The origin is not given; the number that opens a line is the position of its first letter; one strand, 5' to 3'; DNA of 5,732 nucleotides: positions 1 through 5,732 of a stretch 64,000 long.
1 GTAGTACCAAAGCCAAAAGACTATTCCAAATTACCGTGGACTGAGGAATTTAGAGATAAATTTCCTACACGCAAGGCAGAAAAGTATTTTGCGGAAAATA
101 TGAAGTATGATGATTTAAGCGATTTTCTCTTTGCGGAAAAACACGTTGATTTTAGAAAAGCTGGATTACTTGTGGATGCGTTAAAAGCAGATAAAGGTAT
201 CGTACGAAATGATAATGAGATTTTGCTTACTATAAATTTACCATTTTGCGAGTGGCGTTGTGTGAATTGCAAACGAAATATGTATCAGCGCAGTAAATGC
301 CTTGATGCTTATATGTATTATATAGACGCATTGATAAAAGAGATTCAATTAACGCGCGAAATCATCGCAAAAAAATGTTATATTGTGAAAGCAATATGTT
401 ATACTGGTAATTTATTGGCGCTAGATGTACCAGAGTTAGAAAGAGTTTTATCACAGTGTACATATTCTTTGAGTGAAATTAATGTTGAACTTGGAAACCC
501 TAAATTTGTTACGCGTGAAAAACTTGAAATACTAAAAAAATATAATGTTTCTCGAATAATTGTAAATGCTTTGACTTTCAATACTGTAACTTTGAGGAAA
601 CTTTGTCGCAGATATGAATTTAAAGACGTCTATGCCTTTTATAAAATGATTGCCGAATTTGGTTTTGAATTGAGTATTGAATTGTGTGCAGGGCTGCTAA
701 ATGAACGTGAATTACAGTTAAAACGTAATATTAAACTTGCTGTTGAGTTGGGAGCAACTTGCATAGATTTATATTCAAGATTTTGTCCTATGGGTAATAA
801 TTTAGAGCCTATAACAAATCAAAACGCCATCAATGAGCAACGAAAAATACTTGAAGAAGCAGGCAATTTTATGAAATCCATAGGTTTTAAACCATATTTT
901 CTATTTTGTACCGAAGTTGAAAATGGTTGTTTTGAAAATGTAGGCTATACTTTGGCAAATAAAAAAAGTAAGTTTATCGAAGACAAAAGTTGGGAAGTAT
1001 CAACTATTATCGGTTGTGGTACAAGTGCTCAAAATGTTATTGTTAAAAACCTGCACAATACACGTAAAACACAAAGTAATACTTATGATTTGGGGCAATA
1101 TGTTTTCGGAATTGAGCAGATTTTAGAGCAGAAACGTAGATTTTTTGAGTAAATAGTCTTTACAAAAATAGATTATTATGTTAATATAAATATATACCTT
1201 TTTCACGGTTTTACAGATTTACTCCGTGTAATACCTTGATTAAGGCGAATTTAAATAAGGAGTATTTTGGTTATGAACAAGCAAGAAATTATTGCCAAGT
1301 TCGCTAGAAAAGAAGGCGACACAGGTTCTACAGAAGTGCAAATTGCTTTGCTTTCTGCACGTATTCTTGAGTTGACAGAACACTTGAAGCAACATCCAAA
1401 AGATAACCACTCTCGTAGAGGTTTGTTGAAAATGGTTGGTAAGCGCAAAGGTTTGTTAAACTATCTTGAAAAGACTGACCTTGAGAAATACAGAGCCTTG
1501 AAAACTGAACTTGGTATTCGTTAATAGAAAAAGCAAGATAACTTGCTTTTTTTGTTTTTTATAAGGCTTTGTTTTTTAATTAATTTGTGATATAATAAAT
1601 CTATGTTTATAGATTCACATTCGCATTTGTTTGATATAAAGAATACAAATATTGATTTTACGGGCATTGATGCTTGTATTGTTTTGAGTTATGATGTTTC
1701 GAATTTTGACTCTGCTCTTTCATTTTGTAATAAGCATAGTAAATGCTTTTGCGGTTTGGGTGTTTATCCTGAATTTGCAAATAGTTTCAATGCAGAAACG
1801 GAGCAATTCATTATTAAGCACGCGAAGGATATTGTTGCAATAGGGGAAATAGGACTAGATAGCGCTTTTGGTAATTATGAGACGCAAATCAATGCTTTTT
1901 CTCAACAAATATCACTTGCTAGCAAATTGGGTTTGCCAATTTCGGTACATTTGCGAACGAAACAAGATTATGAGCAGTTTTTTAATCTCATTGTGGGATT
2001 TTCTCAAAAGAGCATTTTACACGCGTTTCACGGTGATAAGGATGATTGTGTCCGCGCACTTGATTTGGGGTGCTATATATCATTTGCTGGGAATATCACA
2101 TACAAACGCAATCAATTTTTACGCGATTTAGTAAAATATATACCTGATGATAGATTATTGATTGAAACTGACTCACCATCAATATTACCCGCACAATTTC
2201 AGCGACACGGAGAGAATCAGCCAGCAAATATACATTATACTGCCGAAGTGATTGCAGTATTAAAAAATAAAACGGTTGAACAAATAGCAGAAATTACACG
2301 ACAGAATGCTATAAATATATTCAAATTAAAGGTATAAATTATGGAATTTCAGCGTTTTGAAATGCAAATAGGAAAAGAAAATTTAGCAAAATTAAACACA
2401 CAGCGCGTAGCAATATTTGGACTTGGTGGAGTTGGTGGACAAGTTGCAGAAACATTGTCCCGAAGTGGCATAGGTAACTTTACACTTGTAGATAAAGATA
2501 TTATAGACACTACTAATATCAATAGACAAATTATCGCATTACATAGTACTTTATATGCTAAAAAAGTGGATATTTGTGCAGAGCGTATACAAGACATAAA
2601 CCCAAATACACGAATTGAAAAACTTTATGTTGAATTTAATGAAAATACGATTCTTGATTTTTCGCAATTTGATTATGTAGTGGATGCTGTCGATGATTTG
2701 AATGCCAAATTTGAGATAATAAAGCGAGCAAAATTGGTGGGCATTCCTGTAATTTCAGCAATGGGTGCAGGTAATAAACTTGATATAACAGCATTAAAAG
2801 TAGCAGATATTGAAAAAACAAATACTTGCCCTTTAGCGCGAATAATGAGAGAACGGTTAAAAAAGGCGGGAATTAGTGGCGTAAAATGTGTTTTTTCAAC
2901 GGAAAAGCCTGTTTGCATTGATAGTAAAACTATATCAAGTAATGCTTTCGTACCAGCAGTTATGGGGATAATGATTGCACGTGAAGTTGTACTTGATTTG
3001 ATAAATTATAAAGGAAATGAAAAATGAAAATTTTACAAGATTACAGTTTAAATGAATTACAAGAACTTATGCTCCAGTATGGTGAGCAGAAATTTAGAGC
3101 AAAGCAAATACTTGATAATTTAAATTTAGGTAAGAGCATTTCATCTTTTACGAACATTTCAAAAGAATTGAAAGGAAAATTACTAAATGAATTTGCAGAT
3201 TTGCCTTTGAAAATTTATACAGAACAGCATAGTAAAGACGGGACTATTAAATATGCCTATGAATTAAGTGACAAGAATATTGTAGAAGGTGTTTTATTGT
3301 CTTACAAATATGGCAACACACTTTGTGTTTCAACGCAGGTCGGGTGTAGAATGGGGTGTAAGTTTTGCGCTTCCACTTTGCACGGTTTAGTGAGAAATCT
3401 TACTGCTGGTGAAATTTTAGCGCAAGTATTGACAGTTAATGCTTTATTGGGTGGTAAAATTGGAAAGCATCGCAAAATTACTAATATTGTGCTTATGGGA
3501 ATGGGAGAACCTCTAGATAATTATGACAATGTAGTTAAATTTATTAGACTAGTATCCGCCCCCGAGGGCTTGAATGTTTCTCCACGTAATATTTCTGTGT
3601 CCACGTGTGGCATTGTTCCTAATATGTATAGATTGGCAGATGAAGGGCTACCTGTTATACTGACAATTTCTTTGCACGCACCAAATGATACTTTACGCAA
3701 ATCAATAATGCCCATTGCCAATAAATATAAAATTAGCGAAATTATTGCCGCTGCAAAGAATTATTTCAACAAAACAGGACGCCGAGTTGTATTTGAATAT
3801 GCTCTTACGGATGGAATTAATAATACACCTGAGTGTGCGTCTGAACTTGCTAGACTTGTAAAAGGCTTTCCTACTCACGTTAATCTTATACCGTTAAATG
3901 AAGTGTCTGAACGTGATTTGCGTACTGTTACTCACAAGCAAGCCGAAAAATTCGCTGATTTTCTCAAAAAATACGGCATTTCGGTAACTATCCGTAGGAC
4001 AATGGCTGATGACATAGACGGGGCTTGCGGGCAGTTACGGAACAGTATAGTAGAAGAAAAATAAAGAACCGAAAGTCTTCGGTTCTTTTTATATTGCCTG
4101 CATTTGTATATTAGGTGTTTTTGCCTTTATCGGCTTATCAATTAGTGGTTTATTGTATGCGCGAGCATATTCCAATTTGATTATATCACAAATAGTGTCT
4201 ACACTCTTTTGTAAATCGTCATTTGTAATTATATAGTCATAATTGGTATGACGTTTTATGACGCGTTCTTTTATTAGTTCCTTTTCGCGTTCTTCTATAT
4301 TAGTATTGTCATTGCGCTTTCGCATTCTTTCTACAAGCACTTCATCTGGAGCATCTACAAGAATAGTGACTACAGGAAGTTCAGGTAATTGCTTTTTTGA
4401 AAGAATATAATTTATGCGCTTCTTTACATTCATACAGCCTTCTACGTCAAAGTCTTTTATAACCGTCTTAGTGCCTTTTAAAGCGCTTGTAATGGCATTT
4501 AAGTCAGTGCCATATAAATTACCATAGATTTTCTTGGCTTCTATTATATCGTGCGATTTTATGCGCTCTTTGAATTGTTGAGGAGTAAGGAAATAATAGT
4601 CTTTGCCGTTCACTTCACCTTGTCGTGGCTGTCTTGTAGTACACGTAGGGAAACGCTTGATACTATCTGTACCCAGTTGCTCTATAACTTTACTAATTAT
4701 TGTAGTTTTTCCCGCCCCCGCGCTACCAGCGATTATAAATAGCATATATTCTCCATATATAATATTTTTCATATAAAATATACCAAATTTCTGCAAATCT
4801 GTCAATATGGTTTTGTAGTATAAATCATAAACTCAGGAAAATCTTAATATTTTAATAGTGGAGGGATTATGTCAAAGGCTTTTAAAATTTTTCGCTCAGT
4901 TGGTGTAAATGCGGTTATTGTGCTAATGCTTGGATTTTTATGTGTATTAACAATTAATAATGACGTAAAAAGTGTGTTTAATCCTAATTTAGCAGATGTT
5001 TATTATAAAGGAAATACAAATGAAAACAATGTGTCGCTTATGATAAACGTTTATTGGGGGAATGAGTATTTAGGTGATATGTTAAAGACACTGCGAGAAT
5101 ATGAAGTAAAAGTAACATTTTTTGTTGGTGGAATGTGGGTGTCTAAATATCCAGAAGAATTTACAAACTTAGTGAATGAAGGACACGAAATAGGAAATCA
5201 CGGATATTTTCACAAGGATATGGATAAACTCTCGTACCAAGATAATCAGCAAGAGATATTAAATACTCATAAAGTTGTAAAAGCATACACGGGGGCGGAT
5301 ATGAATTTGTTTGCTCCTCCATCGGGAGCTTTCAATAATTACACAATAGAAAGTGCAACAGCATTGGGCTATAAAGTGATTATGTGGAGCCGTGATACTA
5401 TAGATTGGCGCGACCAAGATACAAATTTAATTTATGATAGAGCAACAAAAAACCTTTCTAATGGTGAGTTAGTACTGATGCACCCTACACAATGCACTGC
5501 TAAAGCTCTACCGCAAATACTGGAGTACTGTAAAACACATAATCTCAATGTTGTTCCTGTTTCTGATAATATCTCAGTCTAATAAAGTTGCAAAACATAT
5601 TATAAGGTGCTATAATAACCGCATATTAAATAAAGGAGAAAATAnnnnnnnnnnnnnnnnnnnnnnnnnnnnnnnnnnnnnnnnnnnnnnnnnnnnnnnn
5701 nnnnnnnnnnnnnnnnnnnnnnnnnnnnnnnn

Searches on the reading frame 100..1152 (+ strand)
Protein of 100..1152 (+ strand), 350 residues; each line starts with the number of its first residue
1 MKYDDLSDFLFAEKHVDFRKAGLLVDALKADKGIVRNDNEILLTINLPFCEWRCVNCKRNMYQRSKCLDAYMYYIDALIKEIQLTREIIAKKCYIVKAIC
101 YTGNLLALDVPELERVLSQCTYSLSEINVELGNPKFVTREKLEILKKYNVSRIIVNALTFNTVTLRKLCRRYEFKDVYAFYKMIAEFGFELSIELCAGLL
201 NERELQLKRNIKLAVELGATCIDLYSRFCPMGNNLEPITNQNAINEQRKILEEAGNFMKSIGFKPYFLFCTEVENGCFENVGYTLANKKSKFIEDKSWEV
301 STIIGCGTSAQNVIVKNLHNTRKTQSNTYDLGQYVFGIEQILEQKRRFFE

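Call 39: search_protein_families(library=pfam, proteins=[window:100-1152:+], max_evalue=0.00001)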
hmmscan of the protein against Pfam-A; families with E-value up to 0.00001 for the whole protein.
window:100-1152:+ (350 aa): 1 family
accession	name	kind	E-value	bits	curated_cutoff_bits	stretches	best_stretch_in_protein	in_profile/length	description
PF04055.27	Radical_SAM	-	9.8e-08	32.8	29.5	1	48-203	5-157/166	Radical SAM superfamily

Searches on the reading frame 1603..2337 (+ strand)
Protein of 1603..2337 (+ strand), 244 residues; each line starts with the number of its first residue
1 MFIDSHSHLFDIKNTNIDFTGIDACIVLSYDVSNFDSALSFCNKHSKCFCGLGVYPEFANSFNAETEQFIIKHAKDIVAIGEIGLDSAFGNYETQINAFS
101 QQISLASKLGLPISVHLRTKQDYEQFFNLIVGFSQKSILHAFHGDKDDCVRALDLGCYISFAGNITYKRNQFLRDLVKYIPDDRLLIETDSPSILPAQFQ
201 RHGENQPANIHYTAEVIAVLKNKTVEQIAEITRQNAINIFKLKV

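Call 39: search_protein_families(library=pfam, proteins=[window:1603-2337:+], max_evalue=0.00001)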
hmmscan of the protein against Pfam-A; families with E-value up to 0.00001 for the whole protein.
window:1603-2337:+ (244 aa): 1 family
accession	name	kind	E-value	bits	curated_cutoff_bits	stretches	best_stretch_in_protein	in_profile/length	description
PF01026.27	TatD_DNase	-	1e-51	176.2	27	1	3-241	1-253/253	TatD related DNase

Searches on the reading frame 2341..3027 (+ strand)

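Call 39: search_protein_families(library=pfam, proteins=[window:2341-3027:+], max_evalue=0.00001)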
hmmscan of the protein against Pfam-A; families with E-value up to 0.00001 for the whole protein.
window:2341-3027:+ (228 aa): 1 family
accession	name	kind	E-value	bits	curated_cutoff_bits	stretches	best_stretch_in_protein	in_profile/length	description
PF00899.27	ThiF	-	4.6e-37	127.9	28.1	1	9-223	9-205/238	ThiF family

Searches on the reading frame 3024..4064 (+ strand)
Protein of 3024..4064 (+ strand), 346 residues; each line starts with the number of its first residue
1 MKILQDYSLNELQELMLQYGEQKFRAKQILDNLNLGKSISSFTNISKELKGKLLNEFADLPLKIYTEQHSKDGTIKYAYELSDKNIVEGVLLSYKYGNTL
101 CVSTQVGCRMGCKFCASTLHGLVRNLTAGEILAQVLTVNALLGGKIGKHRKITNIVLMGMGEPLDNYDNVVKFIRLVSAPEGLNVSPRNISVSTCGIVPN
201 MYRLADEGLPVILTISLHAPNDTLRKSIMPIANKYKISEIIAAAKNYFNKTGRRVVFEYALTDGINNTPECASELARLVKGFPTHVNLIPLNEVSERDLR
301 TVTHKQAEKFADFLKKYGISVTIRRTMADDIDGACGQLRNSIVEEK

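Call 39: search_protein_families(library=pfam, proteins=[window:3024-4064:+], max_evalue=0.00001)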
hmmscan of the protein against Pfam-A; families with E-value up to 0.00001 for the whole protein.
window:3024-4064:+ (346 aa): 2 families
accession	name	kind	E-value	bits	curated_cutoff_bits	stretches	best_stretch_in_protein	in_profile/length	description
PF04055.27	Radical_SAM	-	3.3e-17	63.6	29.5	1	103-261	2-150/166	Radical SAM superfamily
PF21016.3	RlmN_N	-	3.8e-06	27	24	0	4-55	3-56/60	Ribosomal RNA large subunit methyltransferase N-terminal domain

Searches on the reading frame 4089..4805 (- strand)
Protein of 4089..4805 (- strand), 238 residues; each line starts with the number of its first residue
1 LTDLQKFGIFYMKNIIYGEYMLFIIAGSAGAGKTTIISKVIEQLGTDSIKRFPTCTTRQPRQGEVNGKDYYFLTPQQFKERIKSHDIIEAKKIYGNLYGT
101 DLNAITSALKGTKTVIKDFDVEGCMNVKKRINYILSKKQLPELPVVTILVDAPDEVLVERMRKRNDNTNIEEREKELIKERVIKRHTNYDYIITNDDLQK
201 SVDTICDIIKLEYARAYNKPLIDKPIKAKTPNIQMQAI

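Call 39: search_protein_families(library=pfam, proteins=[window:4089-4805:-], max_evalue=0.00001)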
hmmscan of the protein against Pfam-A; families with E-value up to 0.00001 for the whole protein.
window:4089-4805:- (238 aa): 3 families
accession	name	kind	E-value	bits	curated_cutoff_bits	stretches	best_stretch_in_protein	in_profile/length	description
PF00625.27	Guanylate_kin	-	2.2e-29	102.9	25.2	1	23-210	5-180/182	Guanylate kinase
PF02223.23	Thymidylate_kin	-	1.6e-07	31.6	27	1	27-179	3-154/185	Thymidylate kinase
PF13671.12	AAA_33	-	8.7e-06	26.5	27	0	22-171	1-129/143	AAA domain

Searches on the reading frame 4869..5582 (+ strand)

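Call 39: search_protein_families(library=pfam, proteins=[window:4869-5582:+], max_evalue=0.00001)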
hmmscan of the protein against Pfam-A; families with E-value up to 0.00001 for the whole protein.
window:4869-5582:+ (237 aa): 1 family
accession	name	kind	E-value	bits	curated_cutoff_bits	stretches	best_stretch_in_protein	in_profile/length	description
PF01522.26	Polysacc_deac_1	-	1.3e-30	106.3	23.1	1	47-170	1-123/124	Polysaccharide deacetylase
